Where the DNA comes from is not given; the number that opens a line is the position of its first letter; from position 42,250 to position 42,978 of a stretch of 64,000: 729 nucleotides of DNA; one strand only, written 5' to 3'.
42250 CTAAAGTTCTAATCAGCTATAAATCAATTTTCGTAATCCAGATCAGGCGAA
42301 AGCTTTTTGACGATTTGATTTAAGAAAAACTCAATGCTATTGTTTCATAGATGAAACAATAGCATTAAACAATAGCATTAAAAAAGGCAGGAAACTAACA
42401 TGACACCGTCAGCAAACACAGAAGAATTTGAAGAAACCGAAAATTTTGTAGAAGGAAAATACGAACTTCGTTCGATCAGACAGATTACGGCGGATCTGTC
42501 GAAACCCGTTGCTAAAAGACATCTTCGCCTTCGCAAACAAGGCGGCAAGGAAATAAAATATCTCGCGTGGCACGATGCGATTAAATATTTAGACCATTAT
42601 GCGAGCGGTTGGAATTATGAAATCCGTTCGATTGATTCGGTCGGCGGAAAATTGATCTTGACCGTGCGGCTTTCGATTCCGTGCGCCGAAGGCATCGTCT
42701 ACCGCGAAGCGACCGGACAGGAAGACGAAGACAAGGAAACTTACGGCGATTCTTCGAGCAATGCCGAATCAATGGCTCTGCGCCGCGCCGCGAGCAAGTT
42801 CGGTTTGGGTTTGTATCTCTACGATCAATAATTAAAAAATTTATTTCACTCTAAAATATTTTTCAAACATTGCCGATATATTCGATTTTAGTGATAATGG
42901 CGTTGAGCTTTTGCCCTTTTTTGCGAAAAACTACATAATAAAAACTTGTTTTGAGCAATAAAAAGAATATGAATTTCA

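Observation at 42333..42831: A stand-alone Rad52-like annealing protein guarded by a perfect 34-bp palindrome with a third half-site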

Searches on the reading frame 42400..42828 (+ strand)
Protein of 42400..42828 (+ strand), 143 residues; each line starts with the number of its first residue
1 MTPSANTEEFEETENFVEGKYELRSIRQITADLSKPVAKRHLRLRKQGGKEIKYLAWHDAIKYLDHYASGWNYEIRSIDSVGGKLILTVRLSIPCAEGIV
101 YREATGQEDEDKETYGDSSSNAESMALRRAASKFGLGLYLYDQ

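Call 3: search_protein_families(library=pfam, proteins=[window:42400-42828:+], max_evalue=1)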
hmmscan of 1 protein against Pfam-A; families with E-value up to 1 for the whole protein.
window:42400-42828:+ (143 aa): 2 families
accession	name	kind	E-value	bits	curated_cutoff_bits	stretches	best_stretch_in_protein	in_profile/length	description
PF04098.21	Rad52_Rad22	-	3.5e-10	40.4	20.3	1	26-143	2-137/153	Rad52/22 family double-strand break repair protein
PF06378.16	SSAP_Sak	-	0.082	12.9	22.3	0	39-79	12-52/152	Sak Single Strand Annealing Protein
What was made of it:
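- On Rad52/Rad22 family (Pfam PF04098): 40.4 bits against a cut-off of 20.3, E = 3.5e-10, residues 26-143 on profile positions 2-137 of 153 (call 3).
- Checked: It matches Pfam Rad52_Rad22 with E = 3.5e-10 and 40.4 bits against a cut-off of 20.3, over residues 26-143 (call 3).
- Protein: Pfam Rad52_Rad22 scores 40.4 bits against a cut-off of 20.3 (call 3).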

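Call 4: search_protein_families(library=ncbifam, proteins=[window:42400-42828:+], max_evalue=1)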
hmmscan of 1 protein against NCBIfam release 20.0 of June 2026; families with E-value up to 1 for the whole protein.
window:42400-42828:+ (143 aa): 0 families
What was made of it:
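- Tried and rejected: NCBIfam has no model that matches the protein (call 4).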

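Call 5: search_protein_families(library=phrogs, proteins=[window:42400-42828:+], max_evalue=1)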
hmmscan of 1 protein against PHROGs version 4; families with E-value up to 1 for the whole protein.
window:42400-42828:+ (143 aa): 3 families
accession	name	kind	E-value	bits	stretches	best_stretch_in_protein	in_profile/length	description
phrog_1097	-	DNA, RNA and nucleotide metabolism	1.3e-05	26.2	1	58-142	42-120/251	Erf-like ssDNA annealing protein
phrog_659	-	DNA, RNA and nucleotide metabolism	0.0029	18.2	0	126-142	115-131/205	Sak-like ssDNA annealing protein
phrog_21418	-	unknown function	0.03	15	1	43-79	16-52/224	-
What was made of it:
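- Closest known: Phage Rad52-type annealing proteins. Same: The fold family is the same (Pfam PF04098; PHROG Erf-like and Sak-like matches, calls 3 and 5).
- PHROG gives Erf-like and Sak-like annealing-protein matches (call 5).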

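Call 8: find_homologous_proteins(query=window:42400-42828:+)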
Query window:42400-42828:+ (143 aa): 1473 proteins with E <= 0.001 among 1525 candidates; the best 120 are listed.
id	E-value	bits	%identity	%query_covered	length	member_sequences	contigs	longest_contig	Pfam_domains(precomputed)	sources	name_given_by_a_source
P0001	5.1e-89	313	100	100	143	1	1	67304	PF04098.22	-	-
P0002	3.7e-86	304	97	100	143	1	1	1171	PF04098.22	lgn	-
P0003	5.0e-84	297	96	98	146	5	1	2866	PF04098.22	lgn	-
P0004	1.5e-80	286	90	100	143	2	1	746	PF04098.22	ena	-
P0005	1.5e-77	276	90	98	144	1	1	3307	PF04098.22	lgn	-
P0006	8.0e-77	274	90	97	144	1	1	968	PF04098.22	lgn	-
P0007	8.8e-77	273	90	98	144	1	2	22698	PF04098.22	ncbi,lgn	-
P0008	1.6e-76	273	90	97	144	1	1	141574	PF04098.22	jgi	jgi:hypothetical protein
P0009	6.7e-76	271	87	98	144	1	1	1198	PF04098.22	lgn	-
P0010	8.6e-76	270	91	88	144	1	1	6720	PF04098.22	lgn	-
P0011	1.5e-74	266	87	97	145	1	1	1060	PF04098.22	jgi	jgi:hypothetical protein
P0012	2.5e-73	262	85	100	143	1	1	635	PF04098.22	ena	-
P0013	3.4e-71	255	83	99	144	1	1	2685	PF04098.22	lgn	-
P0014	5.1e-71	255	84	96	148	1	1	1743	PF04098.22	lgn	-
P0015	1.1e-70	254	83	96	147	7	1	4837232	PF04098.22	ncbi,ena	-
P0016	4.0e-70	252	85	97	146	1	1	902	PF04098.22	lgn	-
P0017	4.4e-70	252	81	100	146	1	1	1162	PF04098.22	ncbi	-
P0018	1.1e-69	250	85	90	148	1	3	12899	PF04098.22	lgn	-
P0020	3.7e-69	249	82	96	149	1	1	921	PF04098.22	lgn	-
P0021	7.2e-69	248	81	96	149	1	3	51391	PF04098.22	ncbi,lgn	ncbi:MAG: Rad52/Rad22 family DNA repair protein [Acidobacteriota bacterium]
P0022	8.0e-69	248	80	98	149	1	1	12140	PF04098.22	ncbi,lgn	-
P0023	1.1e-68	247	80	89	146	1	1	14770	PF04098.22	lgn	-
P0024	1.4e-68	247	81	93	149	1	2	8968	PF04098.22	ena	-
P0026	2.3e-68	246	78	99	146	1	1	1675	PF04098.22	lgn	-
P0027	3.1e-68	246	79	98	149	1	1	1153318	PF04098.22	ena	-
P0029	4.4e-68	245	78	98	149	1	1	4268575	PF04098.22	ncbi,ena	-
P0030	5.1e-68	245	78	100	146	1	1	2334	PF04098.22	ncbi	-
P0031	8.1e-68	244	81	96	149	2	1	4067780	PF04098.22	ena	-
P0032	9.8e-68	244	79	99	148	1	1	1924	PF04098.22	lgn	-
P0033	1.2e-67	244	77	100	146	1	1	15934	PF04098.22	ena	-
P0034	1.3e-67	244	76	99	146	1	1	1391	PF04098.22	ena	-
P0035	1.7e-67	243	90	85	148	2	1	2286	PF04098.22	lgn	-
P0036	2.0e-67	243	77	100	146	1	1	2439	PF04098.22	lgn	-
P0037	2.5e-67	243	80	95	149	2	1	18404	PF04098.22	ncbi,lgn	-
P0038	2.9e-67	243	77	97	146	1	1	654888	PF04098.22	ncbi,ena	-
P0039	3.1e-67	243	77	100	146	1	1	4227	PF04098.22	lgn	-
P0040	4.4e-67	242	76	98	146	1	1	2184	PF04098.22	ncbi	-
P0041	4.8e-67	242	77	98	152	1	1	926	PF04098.22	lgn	-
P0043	5.4e-67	242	83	85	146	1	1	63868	PF04098.22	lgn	-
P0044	6.8e-67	241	89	85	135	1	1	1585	PF04098.22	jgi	jgi:hypothetical protein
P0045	6.8e-67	241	79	95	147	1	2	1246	PF04098.22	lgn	-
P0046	7.4e-67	241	89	85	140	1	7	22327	PF04098.22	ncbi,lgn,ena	-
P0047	8.4e-67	241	76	99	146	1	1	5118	PF04098.22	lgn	-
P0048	8.6e-67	241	81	92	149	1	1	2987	PF04098.22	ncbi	ncbi:hypothetical protein BH20ACI1_BH20ACI1_31750 [soil metagenome]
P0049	9.3e-67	241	89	85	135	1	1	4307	PF04098.22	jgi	jgi:hypothetical protein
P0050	9.3e-67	241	89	85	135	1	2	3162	PF04098.22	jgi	jgi:hypothetical protein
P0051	9.8e-67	241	79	100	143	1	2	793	PF04098.22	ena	-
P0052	1.0e-66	241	78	97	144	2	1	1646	PF04098.22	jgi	jgi:hypothetical protein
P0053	1.1e-66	241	76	99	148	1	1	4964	PF04098.22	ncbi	-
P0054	1.1e-66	241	79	96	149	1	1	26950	PF04098.22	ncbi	-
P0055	1.5e-66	240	89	85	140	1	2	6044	PF04098.22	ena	-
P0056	1.6e-66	240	81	95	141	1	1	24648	PF04098.22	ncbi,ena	ncbi:MAG: Rad52/Rad22 family DNA repair protein [Pyrinomonadaceae bacterium]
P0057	1.7e-66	240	79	96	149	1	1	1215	PF04098.22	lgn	-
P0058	1.7e-66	240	88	85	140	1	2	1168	PF04098.22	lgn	-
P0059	1.9e-66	240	89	85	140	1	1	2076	PF04098.22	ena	-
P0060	1.9e-66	240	83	85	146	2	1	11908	PF04098.22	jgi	jgi:hypothetical protein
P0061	2.2e-66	240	77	98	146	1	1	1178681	PF04098.22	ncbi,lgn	-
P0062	2.5e-66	240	88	85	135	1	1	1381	PF04098.22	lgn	-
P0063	2.5e-66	240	76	98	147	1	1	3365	PF04098.22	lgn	-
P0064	3.4e-66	239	77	99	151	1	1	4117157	PF04098.22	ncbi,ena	-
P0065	3.8e-66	239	79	98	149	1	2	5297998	PF04098.22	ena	-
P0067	5.8e-66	238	89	85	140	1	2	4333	PF04098.22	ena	-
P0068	5.8e-66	238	89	85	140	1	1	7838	PF04098.22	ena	-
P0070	6.7e-66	238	78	96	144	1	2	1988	PF04098.22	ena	-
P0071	6.9e-66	238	77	99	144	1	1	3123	PF04098.22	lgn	-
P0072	7.5e-66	238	90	85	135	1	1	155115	PF04098.22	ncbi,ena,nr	ncbi:MAG: RAD52 family DNA repair protein [Pyrinomonadaceae bacterium]|nr:RAD52 family DNA repair pr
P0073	7.9e-66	238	79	96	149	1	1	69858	PF04098.22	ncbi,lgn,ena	-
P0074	8.0e-66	238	89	85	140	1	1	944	PF04098.22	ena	-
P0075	8.1e-66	238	89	85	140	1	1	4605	PF04098.22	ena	-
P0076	9.9e-66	238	80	94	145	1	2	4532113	PF04098.22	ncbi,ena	-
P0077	1.1e-65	238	79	95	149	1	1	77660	PF04098.22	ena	-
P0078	1.1e-65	237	88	85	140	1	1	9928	PF04098.22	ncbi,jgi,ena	-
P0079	1.2e-65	237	76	99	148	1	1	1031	PF04098.22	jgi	-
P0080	1.2e-65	237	88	85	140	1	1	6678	PF04098.22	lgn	-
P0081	1.2e-65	237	78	95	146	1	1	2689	PF04098.22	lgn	-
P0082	1.2e-65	237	74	97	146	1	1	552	PF04098.22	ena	-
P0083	1.2e-65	237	88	85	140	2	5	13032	PF04098.22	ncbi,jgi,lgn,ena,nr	ncbi:MAG: DUF1071 domain-containing protein [Acidobacteriota bacterium]|nr:DUF1071 domain-containing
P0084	1.3e-65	237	88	85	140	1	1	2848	PF04098.22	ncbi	-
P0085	1.5e-65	237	76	97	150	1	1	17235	PF04098.22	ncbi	-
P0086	1.5e-65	237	78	96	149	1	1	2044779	PF04098.22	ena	-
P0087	1.9e-65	237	78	96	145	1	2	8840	PF04098.22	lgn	-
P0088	2.0e-65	237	89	85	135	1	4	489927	PF04098.22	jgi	jgi:hypothetical protein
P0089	2.1e-65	237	77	100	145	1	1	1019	PF04098.22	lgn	-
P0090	2.1e-65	237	88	85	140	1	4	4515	PF04098.22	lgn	-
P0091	2.2e-65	237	86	85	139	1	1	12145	PF04098.22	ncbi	-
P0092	2.3e-65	236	85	85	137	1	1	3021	PF04098.22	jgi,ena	-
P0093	2.6e-65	236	75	100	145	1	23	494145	PF04098.22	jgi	jgi:hypothetical protein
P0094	2.6e-65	236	76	96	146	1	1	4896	PF04098.22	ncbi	-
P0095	2.8e-65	236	79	95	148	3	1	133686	PF04098.22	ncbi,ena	-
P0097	3.1e-65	236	87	85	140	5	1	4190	PF04098.22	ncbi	-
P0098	3.4e-65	236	74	98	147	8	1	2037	PF04098.22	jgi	-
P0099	3.5e-65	236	80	95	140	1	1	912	PF04098.22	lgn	-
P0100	3.6e-65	236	76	98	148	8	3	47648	PF04098.22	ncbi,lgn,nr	ncbi:MAG: RAD52 family DNA repair protein [Acidobacteriota bacterium]|nr:RAD52 family DNA repair pro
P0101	3.6e-65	236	87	85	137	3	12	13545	PF04098.22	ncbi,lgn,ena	-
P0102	3.8e-65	236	75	98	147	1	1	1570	PF04098.22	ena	-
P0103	3.9e-65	236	76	96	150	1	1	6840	PF04098.22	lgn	-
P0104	4.1e-65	236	79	97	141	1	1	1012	PF04098.22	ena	-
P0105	4.1e-65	236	75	98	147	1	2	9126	PF04098.22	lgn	-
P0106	4.4e-65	236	86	85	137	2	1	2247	PF04098.22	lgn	-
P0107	4.5e-65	236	87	85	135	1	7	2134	PF04098.22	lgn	-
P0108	4.8e-65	235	87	85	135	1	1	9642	PF04098.22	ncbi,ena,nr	ncbi:MAG TPA: Rad52/Rad22 family DNA repair protein [Pyrinomonadaceae bacterium]|nr:Rad52/Rad22 fami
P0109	5.4e-65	235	88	85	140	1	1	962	PF04098.22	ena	-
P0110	5.7e-65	235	80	96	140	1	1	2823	PF04098.22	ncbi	ncbi:MAG: Rad52/Rad22 family DNA repair protein [Pyrinomonadaceae bacterium]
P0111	5.8e-65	235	78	96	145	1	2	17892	PF04098.22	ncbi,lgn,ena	-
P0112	6.0e-65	235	87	85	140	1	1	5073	PF04098.22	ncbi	-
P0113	6.1e-65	235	75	98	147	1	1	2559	PF04098.22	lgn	-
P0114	6.6e-65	235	88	85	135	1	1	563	PF04098.22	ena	-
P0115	7.2e-65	235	88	85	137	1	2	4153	PF04098.22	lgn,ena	-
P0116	7.7e-65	235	87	85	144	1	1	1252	PF04098.22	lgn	-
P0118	9.1e-65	235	87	85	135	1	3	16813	PF04098.22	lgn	-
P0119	9.1e-65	235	88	85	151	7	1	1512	PF04098.22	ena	-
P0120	9.2e-65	235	89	85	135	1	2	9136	PF04098.22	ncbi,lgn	-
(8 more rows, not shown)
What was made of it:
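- On Rad52/Rad22 family (Pfam PF04098): Most homologues listed carry a precomputed PF04098 hit (call 8).
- Checked: One caveat applies: this allele is known from a single contig (call 8, P0001: one member, one contig).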

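Call 11: find_related_loci(query=A1, collection=genome_contigs, flank=5000)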
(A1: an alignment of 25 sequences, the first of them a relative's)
Query A1 (143 aa) in genome_contigs; peptide patterns used: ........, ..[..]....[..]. (x = any residue, [..] = any of these).
176 stretches matched a pattern; 113 encode a relative of the query (tblastn E <= 1e-3); the best 80 are kept; 80 distinct loci.
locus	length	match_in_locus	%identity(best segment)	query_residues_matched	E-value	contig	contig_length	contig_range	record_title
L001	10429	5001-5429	96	1-143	6e-92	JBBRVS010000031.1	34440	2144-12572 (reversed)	MAG: Pyrinomonadales bacterium isolate La3_metabat2.217 La3_metabat2.217_K_2467362_L_34440_cov_19.7389, whole genome sho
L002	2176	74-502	96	1-143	3e-95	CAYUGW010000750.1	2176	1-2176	MAG TPA_asm: uncultured Blastocatellaceae bacterium isolate SRP072547_co1_437 genome assembly, contig: NODE_134027_lengt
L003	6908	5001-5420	90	4-143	3e-82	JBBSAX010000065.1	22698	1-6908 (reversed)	MAG: Pyrinomonadales bacterium isolate La6_metabat2.050 La6_metabat2.050_K_537354_L_22698_cov_27.0364, whole genome shot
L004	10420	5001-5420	83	7-143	2e-76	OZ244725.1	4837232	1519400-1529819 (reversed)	MAG: Pyrinomonadaceae bacterium isolate 7651e387-dc64-44e5-bcba-2ed70fff98b0 genome assembly, chromosome: 1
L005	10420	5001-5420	81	7-143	1e-74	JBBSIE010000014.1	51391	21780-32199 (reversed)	MAG: Pyrinomonadales bacterium isolate LS3_sbin.26 LS3_sbin.26_K_667913_L_51391_cov_25.2783, whole genome shotgun sequen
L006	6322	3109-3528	81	7-143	1e-74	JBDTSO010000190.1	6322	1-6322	MAG: Acidobacteriota bacterium isolate cluster3_bin.273 NODE_65539_length_6322_cov_7.854476, whole genome shotgun sequen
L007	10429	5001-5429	78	4-143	1e-73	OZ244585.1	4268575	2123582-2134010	MAG: Pyrinomonadaceae bacterium isolate e53adee5-76c1-4c20-97fc-feefa528e34f genome assembly, chromosome: 1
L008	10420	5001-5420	77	6-143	2e-73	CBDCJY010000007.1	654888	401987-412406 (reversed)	MAG: Pyrinomonadaceae bacterium isolate 0bc9c3e4-857b-42b5-a55a-c237b0de220f genome assembly, contig: contig_7, whole ge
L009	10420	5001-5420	79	7-143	6e-73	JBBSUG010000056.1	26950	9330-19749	MAG: Pyrinomonadales bacterium isolate SVL2_sbin.4 SVL2_sbin.4_k141_1262572_length_26950_cov_24.4646, whole genome shotg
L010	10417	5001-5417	80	8-143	1e-72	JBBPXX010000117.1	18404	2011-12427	MAG: Pyrinomonadales bacterium isolate bin.105 bin.105_S6Ck141_476151_length_18404_cov_23.3422, whole genome shotgun seq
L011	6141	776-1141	89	22-143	1e-72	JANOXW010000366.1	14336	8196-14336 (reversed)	MAG: Acidobacteriota bacterium isolate VAR_35_metabat_115 VAR_35_k141_2932156, whole genome shotgun sequence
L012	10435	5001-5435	77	2-143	5e-72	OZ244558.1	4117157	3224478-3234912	MAG: Pyrinomonadaceae bacterium isolate 93593391-07e8-4d36-8b3a-4e9c71e156bb genome assembly, chromosome: 1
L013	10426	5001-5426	77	4-143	6e-72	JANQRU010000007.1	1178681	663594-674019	MAG: Pyrinomonadaceae bacterium isolate IP29b_bin.76 k99_1464158, whole genome shotgun sequence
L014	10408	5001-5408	81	8-143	9e-72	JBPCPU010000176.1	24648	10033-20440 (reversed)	MAG: Pyrinomonadaceae bacterium isolate TH_ant_mag_190 S1Ck127_4424247_flag_1_multi_25.9939_len_24648, whole genome shot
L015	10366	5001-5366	90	22-143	2e-71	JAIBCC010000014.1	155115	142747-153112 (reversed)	MAG: Pyrinomonadaceae bacterium isolate SSF56 NODE_1288_length_155115_cov_30.355582, whole genome shotgun sequence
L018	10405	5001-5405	80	9-143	6e-71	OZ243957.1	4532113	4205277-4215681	MAG: Pyrinomonadaceae bacterium isolate fdab6d58-10c3-4ee6-bfdd-27b91cfd1317 genome assembly, chromosome: 1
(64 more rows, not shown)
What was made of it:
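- All 80 kept are Pyrinomonadaceae, Pyrinomonadales, Blastocatellaceae or otherwise unclassified Acidobacteriota MAGs, several on 4-5 Mb chromosomes (call 11).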

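Call 20: search_solved_structures(query=A1, max_evalue=1, show_alignments=2)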
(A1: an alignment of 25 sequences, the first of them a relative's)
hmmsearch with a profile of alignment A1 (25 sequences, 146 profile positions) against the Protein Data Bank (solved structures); distinct sequences matched with E-value up to 1: 0.

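Call 26: predict_structure(alignment_id=A1)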
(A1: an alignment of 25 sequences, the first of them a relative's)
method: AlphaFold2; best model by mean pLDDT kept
length: 143 residues; sequences in the alignment: 25
mean_pLDDT: 66.9   pTM: 0.54
mean pLDDT of the five models: 66.9, 64.9, 63.3, 58.0, 54.8
residues with pLDDT >= 90: 0; 70-90: 87; 50-70: 27; < 50: 29
segments of 3 or more residues with pLDDT < 50: 1-20, 135-143
pLDDT, mean of each block of 10 residues (from residue 1): 31 37 73 71 74 72 77 85 83 83 79 55 72 50 40
secondary structure, 60 per line:
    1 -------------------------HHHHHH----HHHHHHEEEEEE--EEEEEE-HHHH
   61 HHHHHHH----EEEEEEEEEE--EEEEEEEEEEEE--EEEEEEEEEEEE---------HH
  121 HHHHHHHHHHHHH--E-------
elements in order: H26-31 H36-41 E42-47 E50-55 H57-67 E72-81 E84-95 E98-109 H119-133
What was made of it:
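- On Rad52/Rad22 family (Pfam PF04098): The AlphaFold2 model (pLDDT 67) has strands at 42-55 and 72-109 and a helix at 119-133 (call 26).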

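Call 28: search_protein_representatives(alignment_id=A1)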
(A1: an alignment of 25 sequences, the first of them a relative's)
Query: 25 sequences, 146 profile positions. Proteins with E-value up to 0.001 (for the whole library): 1007; up to 1e-10: 518; up to 1e-30: 80. The best 150 are listed.
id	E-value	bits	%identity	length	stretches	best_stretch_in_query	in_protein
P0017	8.5e-82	288.1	-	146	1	6-146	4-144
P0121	2.2e-72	257.6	-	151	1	13-146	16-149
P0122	9.7e-57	206.8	-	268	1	18-145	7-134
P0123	7.4e-55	200.7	-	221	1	3-145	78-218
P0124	1.2e-54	200.1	-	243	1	11-145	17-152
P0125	1.7e-52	193.0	-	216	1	27-146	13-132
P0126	2.3e-52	192.7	-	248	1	24-145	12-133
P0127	4.0e-51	188.6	-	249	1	11-145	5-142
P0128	7.8e-51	187.7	-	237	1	18-145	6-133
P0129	3.9e-47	175.7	-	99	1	2-99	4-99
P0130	5.0e-47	175.3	-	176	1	24-145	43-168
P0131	7.6e-46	171.5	-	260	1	14-144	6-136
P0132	2.8e-45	169.7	-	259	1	18-144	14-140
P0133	6.2e-45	168.5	-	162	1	19-145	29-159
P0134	4.3e-44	165.8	-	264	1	23-145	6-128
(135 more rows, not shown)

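Call 29: list_cluster_members(proteins=[P0122, P0123, P0124, P0125, P0126, P0127, P0128, P0130, P0131, P0133])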
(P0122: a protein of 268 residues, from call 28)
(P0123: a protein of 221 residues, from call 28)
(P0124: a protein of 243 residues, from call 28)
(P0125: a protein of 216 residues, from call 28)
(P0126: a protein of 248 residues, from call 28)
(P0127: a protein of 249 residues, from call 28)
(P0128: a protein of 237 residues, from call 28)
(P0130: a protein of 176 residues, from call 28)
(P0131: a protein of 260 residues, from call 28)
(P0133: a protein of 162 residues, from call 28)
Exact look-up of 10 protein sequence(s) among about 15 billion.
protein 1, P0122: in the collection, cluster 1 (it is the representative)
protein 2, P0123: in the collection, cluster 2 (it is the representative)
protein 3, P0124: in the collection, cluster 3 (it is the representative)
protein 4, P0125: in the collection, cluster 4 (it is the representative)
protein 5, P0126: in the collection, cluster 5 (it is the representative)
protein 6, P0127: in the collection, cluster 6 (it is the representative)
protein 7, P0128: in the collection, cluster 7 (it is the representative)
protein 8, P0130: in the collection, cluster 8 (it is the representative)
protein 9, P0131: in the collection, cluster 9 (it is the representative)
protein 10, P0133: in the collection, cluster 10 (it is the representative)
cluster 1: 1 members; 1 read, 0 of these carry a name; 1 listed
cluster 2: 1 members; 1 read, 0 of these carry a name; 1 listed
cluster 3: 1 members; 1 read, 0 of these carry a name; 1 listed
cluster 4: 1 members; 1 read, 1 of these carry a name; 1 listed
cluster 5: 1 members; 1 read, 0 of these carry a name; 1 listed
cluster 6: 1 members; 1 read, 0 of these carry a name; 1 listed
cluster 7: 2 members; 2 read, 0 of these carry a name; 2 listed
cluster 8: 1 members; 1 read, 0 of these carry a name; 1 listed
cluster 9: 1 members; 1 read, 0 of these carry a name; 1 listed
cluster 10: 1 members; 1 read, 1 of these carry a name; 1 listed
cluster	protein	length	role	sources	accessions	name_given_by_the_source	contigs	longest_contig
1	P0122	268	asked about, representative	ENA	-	-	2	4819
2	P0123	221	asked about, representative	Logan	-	-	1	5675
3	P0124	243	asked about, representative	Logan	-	-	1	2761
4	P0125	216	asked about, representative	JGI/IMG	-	hypothetical protein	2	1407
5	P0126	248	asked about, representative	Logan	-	-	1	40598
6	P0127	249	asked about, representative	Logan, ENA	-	-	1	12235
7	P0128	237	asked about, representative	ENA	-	-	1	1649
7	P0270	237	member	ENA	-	-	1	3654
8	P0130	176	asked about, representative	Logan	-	-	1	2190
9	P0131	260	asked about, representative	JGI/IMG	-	-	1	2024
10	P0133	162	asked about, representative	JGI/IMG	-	hypothetical protein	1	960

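Call 30: fold_search(model_id=the predicted structure, library=pdb)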
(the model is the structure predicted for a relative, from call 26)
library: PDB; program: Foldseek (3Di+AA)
matches with E <= 10: 1500; with E <= 0.001: 7
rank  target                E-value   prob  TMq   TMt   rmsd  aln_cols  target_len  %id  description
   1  8bjm_B                1.7e-04  1.00  0.34  0.28   6.8       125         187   18  Human full length RAD52 undecamer. (released 2023-11-15)
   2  8bjm_A                1.9e-04  1.00  0.34  0.29   7.4       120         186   20  Human full length RAD52 undecamer. (released 2023-11-15)
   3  8rjw_C                2.4e-04  1.00  0.34  0.32   7.7       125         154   20  Human RAD52 open ring - ssDNA complex (released 2024-04-24)
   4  5jrb_A                3.4e-04  1.00  0.39  0.32   6.5       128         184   18  Rad52(1-212) K102A/K133A/E202A mutant (released 2016-08-10)
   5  5jrb_K                5.2e-04  1.00  0.38  0.31   6.6       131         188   18  Rad52(1-212) K102A/K133A/E202A mutant (released 2016-08-10)
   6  8rjw_E                5.8e-04  1.00  0.35  0.31   6.1       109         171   17  Human RAD52 open ring - ssDNA complex (released 2024-04-24)
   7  8rjw_G                6.6e-04  0.99  0.33  0.34   7.0       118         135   16  Human RAD52 open ring - ssDNA complex (released 2024-04-24)
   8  8rjw_D                1.1e-03  1.00  0.34  0.29   6.2       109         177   17  Human RAD52 open ring - ssDNA complex (released 2024-04-24)
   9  8rjw_B                1.7e-03  0.99  0.36  0.35   6.2       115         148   18  Human RAD52 open ring - ssDNA complex (released 2024-04-24)
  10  5xs0_B                2.4e-03  0.99  0.36  0.31   7.1       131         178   15  Structure of a ssDNA bound to the outer DNA binding site of RAD52 (released 2018-04-25)
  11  3er7_A                5.0e-03  0.97  0.27  0.32   7.6        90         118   11  Crystal structure of NTF2-like protein of unknown function (YP_001812677.1) from EXIGUOBACTERIUM SP. 255-15 at 1.50 A  (released 2008-10-14)
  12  8rj3_G                6.7e-03  0.94  0.30  0.35   5.9        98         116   18  Human RAD52 open ring conformation (released 2024-04-24)
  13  8vfq_B                8.1e-03  0.80  0.22  0.27   8.6        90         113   24  De novo design apixaban-binding protein: apx1049 (released 2024-12-25)
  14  8rj3_H                8.6e-03  0.96  0.32  0.39   5.3        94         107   20  Human RAD52 open ring conformation (released 2024-04-24)
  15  8rj3_E                8.6e-03  0.82  0.27  0.31   8.1       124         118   14  Human RAD52 open ring conformation (released 2024-04-24)
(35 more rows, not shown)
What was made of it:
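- The top ten PDB fold matches are human RAD52, probability 0.99-1.0 (call 30).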

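Call 40: find_encoding_contigs(protein=P0002, flank=1500, max_places=4)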
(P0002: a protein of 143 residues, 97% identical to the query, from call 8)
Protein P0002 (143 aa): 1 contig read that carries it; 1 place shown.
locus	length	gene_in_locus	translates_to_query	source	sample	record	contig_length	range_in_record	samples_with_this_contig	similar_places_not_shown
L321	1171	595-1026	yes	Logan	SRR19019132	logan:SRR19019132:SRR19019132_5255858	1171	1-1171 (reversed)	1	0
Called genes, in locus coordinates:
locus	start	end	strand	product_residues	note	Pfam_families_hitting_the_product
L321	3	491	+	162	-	?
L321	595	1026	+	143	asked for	PF04098:Rad52_Rad22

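Call 41: find_encoding_contigs(protein=P0003, flank=1500, max_places=6)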
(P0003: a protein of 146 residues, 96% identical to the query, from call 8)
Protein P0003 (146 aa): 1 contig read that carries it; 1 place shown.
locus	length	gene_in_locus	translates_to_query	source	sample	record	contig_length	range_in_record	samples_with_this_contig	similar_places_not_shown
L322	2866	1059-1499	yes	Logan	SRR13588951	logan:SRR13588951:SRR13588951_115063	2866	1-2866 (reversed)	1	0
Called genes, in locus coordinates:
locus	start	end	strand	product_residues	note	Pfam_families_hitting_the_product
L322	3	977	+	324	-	?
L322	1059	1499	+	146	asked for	PF04098:Rad52_Rad22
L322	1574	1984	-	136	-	-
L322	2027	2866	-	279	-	?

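Call 42: find_encoding_contigs(protein=P0004, flank=1500, max_places=4)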
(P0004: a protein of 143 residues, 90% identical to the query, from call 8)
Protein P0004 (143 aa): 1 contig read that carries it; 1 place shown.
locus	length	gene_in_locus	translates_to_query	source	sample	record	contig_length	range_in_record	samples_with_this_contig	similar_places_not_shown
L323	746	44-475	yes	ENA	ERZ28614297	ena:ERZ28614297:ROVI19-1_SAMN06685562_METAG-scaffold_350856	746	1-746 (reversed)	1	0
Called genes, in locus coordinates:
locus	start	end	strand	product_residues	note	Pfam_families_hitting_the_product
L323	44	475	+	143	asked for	PF04098:Rad52_Rad22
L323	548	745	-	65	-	?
